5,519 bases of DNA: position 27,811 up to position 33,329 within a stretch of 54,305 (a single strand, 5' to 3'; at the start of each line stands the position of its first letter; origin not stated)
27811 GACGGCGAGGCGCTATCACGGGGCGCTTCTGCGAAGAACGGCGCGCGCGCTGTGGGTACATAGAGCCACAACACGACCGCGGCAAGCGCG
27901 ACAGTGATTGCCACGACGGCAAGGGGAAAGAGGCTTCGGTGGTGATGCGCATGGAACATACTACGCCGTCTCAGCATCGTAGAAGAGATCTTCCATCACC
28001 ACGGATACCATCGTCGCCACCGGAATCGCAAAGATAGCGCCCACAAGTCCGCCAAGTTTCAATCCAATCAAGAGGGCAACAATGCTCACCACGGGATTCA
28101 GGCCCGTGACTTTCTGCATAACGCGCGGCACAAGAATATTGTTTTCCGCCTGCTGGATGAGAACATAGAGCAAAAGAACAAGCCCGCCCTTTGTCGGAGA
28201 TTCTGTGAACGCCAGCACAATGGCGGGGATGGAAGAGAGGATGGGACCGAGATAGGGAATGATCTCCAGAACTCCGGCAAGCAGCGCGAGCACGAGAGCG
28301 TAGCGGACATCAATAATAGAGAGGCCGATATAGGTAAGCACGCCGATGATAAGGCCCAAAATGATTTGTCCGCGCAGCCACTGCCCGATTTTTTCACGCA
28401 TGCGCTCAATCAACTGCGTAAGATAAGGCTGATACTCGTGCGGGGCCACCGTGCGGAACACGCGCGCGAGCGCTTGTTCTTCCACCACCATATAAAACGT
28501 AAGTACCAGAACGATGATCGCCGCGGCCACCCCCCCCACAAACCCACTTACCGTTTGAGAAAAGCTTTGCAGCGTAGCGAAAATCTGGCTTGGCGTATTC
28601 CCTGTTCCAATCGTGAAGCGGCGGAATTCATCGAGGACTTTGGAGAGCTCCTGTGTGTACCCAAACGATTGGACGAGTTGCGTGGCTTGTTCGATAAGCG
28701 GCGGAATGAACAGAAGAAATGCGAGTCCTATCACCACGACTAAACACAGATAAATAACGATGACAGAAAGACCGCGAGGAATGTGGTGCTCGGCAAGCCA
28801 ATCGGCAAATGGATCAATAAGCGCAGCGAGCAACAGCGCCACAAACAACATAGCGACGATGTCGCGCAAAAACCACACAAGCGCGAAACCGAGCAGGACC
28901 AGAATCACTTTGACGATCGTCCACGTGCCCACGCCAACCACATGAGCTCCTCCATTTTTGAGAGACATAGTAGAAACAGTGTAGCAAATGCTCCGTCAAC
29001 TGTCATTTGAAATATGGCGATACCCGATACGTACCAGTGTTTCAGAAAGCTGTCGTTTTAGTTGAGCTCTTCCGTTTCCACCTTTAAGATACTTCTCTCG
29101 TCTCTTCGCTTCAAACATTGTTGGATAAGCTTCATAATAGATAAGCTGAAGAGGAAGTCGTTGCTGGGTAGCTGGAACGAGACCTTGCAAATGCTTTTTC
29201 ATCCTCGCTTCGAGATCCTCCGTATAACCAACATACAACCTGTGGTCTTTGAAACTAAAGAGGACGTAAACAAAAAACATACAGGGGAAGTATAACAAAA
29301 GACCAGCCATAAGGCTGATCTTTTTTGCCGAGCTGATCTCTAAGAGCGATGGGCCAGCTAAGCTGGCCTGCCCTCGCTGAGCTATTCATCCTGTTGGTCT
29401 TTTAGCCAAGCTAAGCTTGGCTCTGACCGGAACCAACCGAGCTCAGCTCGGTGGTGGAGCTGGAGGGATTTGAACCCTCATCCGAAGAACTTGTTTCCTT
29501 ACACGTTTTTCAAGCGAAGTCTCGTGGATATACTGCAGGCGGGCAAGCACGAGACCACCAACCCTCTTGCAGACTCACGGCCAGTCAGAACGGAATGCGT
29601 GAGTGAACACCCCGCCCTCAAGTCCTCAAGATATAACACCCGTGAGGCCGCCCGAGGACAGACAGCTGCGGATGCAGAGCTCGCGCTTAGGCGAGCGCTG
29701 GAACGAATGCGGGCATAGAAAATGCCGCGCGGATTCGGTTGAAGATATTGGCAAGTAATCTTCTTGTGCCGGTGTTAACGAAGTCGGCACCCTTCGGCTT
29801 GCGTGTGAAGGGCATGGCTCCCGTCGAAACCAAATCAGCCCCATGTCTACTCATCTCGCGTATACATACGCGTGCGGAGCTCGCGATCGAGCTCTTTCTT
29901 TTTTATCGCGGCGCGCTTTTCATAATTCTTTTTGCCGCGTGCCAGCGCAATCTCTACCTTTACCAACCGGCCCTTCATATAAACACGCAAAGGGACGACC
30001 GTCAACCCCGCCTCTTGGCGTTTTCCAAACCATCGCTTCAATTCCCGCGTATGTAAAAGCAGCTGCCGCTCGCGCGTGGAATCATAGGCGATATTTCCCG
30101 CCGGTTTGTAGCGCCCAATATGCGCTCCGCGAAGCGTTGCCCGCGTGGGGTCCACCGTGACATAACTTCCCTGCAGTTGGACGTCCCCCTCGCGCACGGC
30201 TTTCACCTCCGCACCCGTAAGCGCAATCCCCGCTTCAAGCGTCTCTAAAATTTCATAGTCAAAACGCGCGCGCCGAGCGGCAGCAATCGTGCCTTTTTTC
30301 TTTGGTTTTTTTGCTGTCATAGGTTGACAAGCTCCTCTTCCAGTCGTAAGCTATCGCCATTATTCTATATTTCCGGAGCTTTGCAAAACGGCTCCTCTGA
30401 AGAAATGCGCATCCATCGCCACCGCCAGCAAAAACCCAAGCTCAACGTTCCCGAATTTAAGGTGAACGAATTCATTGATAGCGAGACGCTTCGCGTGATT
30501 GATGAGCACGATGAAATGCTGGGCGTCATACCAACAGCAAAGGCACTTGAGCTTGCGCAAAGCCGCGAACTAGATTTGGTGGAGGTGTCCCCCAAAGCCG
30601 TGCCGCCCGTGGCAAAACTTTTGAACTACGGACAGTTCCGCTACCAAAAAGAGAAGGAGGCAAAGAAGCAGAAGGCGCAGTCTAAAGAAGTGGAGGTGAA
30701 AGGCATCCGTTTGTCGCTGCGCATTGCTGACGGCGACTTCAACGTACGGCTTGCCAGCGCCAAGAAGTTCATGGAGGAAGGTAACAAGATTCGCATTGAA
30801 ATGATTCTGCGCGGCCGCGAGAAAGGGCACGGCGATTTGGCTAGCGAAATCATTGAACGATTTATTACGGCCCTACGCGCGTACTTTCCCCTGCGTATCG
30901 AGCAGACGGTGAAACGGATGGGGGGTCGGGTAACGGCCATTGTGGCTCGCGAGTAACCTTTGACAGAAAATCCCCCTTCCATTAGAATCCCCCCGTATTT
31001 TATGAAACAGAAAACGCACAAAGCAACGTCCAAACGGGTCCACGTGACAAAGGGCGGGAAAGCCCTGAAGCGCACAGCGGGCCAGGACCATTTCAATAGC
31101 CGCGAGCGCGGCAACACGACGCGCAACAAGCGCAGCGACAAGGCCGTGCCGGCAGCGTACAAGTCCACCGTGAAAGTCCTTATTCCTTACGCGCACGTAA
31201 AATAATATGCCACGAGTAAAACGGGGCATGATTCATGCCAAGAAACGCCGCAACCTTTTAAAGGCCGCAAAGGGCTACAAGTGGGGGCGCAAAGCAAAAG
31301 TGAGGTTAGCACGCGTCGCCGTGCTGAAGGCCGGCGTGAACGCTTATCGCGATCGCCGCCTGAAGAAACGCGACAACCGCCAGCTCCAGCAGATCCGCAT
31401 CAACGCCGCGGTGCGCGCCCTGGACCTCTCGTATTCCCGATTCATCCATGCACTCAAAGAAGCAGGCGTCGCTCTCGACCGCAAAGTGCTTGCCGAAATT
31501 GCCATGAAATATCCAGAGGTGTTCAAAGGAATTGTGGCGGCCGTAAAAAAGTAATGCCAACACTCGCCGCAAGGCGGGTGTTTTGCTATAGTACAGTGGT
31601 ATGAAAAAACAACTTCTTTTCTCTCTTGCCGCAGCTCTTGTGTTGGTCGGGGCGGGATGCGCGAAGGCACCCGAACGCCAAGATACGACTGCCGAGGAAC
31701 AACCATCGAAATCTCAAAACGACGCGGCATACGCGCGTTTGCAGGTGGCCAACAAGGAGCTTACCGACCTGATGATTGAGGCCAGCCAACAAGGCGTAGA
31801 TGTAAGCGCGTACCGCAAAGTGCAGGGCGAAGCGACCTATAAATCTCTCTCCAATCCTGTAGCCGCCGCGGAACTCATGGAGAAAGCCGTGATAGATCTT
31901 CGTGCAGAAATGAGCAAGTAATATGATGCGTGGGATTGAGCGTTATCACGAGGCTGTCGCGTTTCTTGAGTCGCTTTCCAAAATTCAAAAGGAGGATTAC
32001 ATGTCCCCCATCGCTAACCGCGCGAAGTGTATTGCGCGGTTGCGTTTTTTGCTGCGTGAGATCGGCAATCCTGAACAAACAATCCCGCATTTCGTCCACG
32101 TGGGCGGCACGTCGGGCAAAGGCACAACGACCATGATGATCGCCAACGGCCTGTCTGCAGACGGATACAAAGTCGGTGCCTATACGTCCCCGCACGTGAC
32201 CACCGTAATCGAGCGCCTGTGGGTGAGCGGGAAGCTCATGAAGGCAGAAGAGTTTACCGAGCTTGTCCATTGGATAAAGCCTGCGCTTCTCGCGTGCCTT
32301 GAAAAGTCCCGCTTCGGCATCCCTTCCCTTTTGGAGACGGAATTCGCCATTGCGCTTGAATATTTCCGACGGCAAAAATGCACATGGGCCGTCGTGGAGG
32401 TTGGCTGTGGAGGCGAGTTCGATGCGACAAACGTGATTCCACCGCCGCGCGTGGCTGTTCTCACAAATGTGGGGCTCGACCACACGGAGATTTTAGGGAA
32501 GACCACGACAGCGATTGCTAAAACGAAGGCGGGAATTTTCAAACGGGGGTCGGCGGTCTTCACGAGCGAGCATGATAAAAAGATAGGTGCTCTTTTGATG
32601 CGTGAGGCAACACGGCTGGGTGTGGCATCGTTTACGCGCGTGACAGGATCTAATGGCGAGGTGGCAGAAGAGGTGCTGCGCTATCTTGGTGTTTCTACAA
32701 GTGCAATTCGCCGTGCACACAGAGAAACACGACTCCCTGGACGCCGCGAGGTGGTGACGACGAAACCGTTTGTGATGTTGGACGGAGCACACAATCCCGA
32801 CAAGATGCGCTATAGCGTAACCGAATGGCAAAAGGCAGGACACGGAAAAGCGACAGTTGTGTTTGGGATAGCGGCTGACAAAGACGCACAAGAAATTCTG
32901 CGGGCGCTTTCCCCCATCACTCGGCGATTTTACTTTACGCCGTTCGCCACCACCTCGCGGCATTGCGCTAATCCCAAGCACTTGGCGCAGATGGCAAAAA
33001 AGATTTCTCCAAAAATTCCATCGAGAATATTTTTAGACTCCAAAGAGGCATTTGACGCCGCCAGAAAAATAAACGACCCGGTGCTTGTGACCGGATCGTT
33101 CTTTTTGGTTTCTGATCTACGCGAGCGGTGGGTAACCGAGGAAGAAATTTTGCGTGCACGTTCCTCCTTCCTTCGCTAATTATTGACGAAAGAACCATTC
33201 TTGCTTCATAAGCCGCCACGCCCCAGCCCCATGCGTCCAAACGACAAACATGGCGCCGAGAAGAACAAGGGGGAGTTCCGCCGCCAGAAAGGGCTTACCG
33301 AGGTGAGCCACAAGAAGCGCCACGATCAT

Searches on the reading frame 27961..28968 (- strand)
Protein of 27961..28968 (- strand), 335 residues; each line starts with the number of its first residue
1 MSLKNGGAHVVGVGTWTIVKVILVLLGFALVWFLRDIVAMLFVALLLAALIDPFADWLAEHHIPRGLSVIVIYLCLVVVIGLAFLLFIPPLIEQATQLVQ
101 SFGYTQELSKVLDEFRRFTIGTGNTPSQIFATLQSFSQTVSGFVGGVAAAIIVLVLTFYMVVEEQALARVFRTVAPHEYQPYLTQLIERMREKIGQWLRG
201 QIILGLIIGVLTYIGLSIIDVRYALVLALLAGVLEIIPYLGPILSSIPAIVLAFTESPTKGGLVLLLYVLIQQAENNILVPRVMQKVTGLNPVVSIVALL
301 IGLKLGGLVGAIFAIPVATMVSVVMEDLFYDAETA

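Call 19: search_protein_families(library=pfam, proteins=[window:27961-28968:-], max_evalue=0.01)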
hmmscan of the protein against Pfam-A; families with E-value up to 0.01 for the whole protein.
window:27961-28968:- (335 aa): 1 family
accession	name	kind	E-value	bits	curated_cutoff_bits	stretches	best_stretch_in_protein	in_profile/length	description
PF01594.21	AI-2E_transport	-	3.8e-68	230.5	34.3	1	21-327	5-325/327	AI-2E family transporter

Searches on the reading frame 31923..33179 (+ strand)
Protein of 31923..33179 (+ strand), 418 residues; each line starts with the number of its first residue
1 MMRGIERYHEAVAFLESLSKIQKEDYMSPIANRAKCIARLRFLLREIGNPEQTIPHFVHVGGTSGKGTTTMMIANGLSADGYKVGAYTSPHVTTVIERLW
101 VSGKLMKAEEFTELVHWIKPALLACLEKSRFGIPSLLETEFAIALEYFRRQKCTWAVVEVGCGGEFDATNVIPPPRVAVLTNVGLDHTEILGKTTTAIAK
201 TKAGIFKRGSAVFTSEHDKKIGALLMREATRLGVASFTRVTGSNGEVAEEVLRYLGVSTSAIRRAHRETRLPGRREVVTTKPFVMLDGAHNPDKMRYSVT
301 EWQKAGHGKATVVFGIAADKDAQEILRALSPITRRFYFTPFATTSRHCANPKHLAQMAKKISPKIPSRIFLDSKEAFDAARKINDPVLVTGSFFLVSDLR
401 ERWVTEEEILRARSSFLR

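Call 19: search_protein_families(library=pfam, proteins=[window:31923-33179:+], max_evalue=0.01)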
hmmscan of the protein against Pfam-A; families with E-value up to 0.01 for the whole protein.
window:31923-33179:+ (418 aa): 2 families
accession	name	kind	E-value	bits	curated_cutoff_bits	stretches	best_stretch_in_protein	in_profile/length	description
PF02875.26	Mur_ligase_C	-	9.6e-13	49.5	28.4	1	273-393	1-127/127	Mur ligase, glutamate ligase domain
PF08245.18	Mur_ligase_M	-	1.7e-12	48.2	24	1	60-237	1-143/200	Mur ligase middle domain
